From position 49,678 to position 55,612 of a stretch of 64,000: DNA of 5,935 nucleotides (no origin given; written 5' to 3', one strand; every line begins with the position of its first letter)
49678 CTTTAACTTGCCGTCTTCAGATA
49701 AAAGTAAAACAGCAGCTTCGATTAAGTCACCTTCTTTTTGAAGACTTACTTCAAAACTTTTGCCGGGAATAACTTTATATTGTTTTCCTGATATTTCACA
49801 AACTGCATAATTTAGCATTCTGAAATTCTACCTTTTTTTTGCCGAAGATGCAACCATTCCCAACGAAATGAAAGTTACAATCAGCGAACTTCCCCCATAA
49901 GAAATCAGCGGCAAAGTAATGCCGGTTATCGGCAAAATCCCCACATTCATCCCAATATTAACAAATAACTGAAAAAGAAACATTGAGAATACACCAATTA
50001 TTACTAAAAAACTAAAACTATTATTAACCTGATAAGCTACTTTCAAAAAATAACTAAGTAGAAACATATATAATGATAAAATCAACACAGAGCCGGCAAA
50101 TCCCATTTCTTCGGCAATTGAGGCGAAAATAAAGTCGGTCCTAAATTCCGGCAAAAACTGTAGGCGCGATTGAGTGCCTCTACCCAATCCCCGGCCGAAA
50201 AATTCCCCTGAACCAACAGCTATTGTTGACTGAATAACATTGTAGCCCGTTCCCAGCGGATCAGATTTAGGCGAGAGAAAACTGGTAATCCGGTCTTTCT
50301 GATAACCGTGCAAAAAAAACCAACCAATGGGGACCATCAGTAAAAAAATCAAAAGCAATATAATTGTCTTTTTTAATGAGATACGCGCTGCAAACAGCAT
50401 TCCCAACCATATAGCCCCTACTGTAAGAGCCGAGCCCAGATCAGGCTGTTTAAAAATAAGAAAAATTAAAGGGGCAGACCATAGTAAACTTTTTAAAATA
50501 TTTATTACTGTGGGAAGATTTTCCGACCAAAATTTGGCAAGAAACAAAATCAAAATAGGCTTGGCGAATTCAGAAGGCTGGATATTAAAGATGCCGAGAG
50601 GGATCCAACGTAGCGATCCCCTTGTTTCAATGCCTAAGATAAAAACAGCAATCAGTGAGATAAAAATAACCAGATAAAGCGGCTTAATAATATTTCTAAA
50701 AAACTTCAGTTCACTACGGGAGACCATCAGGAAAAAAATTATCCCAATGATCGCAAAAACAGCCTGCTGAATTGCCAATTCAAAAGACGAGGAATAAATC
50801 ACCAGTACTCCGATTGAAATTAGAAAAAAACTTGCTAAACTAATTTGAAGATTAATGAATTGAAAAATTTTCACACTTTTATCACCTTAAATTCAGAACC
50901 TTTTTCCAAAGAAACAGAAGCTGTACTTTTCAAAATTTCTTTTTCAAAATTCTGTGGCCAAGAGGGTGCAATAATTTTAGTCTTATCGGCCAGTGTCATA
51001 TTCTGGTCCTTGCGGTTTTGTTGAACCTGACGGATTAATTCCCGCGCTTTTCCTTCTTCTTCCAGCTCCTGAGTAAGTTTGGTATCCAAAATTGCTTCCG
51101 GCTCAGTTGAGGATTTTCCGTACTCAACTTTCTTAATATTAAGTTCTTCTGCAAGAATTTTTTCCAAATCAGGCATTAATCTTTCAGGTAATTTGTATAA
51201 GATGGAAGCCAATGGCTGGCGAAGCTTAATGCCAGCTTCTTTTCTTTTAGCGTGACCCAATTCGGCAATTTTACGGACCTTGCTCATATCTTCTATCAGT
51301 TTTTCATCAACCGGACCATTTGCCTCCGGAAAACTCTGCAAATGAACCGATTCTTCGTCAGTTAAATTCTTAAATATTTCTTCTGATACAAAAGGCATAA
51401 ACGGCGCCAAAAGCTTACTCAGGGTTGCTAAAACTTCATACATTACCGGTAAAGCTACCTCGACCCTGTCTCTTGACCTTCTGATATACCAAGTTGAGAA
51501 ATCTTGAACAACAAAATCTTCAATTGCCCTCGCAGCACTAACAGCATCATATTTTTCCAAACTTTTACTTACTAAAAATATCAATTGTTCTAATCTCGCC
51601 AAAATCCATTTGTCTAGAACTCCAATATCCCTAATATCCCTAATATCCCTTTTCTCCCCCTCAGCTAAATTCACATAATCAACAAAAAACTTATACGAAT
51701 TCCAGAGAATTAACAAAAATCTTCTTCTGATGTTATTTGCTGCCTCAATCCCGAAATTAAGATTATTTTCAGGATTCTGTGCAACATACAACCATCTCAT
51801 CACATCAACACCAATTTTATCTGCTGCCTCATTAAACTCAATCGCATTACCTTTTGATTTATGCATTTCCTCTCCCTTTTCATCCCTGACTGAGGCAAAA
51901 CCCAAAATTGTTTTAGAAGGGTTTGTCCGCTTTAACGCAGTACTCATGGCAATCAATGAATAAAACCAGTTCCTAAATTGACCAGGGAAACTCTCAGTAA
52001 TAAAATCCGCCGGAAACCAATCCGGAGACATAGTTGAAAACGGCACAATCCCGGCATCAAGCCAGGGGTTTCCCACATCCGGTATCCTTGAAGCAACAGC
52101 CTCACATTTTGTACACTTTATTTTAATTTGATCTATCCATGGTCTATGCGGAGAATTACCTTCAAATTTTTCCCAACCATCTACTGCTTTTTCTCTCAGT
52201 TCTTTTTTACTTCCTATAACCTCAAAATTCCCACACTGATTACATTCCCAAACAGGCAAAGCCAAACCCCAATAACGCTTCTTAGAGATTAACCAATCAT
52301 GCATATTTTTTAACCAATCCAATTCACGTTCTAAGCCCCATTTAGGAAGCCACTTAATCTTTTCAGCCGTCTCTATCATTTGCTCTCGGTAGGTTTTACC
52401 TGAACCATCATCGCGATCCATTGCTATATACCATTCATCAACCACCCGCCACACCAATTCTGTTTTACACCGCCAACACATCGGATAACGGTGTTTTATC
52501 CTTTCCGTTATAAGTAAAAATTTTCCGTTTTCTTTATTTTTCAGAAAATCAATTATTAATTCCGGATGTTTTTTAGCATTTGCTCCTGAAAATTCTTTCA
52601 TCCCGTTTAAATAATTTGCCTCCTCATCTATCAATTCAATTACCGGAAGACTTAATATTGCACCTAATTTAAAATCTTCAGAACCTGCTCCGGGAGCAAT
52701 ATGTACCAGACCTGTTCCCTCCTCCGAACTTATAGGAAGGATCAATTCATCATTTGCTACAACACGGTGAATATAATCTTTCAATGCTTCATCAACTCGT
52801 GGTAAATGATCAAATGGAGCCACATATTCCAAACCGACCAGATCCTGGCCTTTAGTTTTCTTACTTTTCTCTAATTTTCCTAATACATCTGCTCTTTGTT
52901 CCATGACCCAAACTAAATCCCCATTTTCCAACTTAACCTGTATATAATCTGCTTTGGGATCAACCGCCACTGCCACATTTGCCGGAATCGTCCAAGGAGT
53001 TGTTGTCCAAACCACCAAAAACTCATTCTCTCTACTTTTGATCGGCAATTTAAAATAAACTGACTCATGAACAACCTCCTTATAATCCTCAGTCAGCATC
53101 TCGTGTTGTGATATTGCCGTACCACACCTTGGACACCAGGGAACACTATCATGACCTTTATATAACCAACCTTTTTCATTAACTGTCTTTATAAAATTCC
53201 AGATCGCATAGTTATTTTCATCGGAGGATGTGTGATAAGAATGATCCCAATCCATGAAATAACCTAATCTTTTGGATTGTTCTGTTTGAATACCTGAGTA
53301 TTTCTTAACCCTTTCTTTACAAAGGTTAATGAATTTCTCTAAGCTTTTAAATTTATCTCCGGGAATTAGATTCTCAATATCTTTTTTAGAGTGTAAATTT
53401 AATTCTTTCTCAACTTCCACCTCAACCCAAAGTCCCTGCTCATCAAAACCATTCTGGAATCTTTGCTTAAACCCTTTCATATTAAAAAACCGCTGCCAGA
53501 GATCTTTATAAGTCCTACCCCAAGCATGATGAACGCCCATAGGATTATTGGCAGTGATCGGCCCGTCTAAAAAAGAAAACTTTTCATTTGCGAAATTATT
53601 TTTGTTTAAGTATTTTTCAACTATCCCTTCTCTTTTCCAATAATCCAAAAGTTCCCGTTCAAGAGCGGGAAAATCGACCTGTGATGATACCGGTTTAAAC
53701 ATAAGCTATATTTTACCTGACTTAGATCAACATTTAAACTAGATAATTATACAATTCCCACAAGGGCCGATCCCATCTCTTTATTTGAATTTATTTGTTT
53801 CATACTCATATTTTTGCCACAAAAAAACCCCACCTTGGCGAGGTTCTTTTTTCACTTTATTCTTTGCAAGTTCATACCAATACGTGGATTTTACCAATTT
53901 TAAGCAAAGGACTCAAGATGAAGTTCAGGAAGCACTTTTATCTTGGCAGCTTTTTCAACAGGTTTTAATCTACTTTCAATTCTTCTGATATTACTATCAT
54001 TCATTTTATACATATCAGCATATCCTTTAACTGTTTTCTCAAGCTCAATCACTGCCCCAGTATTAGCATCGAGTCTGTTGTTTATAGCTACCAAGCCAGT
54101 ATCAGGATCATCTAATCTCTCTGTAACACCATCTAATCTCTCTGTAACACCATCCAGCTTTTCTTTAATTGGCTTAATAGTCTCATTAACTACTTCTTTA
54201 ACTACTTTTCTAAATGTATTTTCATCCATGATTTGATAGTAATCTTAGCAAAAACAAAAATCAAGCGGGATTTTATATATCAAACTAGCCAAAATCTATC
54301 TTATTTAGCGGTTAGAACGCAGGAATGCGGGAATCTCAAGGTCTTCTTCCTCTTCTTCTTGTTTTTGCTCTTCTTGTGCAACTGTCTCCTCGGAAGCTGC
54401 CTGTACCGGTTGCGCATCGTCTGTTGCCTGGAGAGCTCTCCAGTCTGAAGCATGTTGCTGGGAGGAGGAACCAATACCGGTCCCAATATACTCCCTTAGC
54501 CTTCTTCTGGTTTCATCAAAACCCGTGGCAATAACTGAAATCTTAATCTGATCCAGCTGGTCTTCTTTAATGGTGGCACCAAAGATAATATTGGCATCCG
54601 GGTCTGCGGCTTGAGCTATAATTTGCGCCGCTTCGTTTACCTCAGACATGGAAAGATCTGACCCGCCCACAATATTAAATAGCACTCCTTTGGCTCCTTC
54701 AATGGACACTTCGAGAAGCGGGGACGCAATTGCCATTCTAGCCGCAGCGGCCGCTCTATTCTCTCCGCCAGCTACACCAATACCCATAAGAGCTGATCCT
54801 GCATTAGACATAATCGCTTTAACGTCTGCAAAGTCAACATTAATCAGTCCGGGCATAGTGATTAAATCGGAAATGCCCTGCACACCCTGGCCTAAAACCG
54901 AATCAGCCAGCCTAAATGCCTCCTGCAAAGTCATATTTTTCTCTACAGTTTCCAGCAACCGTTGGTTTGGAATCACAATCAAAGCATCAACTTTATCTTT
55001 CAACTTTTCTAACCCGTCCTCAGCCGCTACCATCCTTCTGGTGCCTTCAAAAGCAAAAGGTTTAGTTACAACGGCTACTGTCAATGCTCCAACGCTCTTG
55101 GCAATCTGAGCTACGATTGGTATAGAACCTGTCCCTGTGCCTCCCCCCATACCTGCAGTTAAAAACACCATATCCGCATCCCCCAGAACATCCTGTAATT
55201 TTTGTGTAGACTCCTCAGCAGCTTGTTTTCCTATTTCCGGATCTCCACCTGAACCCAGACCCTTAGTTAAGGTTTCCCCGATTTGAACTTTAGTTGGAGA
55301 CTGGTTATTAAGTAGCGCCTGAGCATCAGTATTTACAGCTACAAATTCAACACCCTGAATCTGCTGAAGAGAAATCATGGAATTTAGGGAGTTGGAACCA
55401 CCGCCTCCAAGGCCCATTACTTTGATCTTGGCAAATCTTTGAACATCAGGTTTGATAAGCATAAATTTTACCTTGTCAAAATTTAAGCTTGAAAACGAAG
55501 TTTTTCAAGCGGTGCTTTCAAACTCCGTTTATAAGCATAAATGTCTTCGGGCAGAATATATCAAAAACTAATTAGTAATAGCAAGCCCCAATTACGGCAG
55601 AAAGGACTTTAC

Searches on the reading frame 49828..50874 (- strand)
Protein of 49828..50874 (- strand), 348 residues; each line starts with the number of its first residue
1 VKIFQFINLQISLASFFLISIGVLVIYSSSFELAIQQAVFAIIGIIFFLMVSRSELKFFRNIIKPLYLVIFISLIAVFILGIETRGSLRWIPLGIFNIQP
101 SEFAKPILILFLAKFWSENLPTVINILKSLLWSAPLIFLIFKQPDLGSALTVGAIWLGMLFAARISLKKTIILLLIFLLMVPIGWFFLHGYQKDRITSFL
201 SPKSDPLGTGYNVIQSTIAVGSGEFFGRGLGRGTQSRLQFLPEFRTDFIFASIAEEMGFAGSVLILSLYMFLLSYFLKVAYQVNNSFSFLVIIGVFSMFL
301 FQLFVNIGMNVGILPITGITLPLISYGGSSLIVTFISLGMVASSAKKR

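Call 28: search_protein_families(library=pfam, proteins=[window:49828-50874:-], max_evalue=0.01)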
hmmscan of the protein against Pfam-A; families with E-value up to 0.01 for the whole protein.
window:49828-50874:- (348 aa): 1 family
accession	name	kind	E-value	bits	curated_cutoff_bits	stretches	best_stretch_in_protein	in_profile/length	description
PF01098.24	FTSW_RODA_SPOVE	-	3.6e-92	309.5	26.4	1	18-345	19-351/356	Cell cycle protein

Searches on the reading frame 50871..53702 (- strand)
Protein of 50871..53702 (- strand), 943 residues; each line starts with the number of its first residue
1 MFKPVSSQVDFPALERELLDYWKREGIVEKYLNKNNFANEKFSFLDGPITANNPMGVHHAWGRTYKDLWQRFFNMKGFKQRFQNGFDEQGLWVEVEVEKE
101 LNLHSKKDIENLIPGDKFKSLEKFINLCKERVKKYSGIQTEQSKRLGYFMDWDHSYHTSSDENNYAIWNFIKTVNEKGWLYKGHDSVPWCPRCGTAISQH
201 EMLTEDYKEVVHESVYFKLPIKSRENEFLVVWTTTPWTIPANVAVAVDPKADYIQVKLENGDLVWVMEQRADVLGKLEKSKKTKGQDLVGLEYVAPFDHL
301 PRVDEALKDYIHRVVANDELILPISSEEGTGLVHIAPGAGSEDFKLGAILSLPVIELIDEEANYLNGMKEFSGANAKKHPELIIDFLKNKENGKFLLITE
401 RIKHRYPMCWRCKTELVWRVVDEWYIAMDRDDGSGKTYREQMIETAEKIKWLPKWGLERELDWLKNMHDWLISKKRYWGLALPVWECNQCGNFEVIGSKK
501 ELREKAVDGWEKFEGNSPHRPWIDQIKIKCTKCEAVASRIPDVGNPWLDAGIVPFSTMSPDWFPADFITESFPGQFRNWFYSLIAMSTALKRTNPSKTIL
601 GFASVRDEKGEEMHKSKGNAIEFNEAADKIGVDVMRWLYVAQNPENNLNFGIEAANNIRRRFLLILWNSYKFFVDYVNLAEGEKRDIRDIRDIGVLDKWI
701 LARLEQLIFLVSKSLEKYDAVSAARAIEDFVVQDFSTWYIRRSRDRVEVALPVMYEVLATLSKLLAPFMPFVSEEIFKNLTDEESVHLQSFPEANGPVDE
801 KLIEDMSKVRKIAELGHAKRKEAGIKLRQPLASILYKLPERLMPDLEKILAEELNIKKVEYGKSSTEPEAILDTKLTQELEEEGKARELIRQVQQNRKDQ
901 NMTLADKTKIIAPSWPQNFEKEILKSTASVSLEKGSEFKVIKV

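Call 32: search_protein_families(library=pfam, proteins=[window:50871-53702:-], max_evalue=0.001)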
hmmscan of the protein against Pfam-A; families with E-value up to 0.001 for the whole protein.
window:50871-53702:- (943 aa): 5 families
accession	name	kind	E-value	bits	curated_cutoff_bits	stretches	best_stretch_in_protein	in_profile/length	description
PF00133.28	tRNA-synt_1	-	6.9e-74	249.5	22.7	1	18-642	2-405/414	tRNA synthetases class I (I, L, M and V)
PF08264.19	Anticodon_1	-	2.2e-32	112.4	25.1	1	697-832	1-145/148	Anticodon-binding domain of tRNA ligase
PF19302.4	DUF5915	-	2e-11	44.2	27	1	871-911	103-143/195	Domain of unknown function (DUF5915)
PF09334.17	tRNA-synt_1g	-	3.5e-11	43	20.1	0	608-650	323-366/391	tRNA synthetases class I (M)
PF01921.24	tRNA-synt_1f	-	3.5e-06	26.6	27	1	602-653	272-323/360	tRNA synthetases class I (K)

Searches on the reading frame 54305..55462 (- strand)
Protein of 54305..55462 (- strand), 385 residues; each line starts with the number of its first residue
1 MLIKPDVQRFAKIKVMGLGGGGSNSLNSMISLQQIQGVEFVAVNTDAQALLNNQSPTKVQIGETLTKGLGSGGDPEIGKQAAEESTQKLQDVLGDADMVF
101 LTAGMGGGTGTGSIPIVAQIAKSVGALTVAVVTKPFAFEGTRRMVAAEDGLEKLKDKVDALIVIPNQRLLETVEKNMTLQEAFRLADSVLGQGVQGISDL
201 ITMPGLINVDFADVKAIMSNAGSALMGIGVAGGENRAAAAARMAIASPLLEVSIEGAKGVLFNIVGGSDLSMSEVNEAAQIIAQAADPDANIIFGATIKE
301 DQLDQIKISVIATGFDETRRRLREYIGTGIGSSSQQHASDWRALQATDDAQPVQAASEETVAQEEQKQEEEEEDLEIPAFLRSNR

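Call 33: search_protein_families(library=pfam, proteins=[window:54305-55462:-], max_evalue=0.001)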
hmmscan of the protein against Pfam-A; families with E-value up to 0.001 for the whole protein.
window:54305-55462:- (385 aa): 2 families
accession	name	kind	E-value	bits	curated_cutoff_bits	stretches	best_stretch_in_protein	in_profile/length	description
PF00091.31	Tubulin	-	7.9e-47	160.4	33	1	12-173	1-189/190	Tubulin/FtsZ family, GTPase domain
PF12327.13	FtsZ_C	-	1e-33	115.9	27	1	222-316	1-95/95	FtsZ family, C-terminal domain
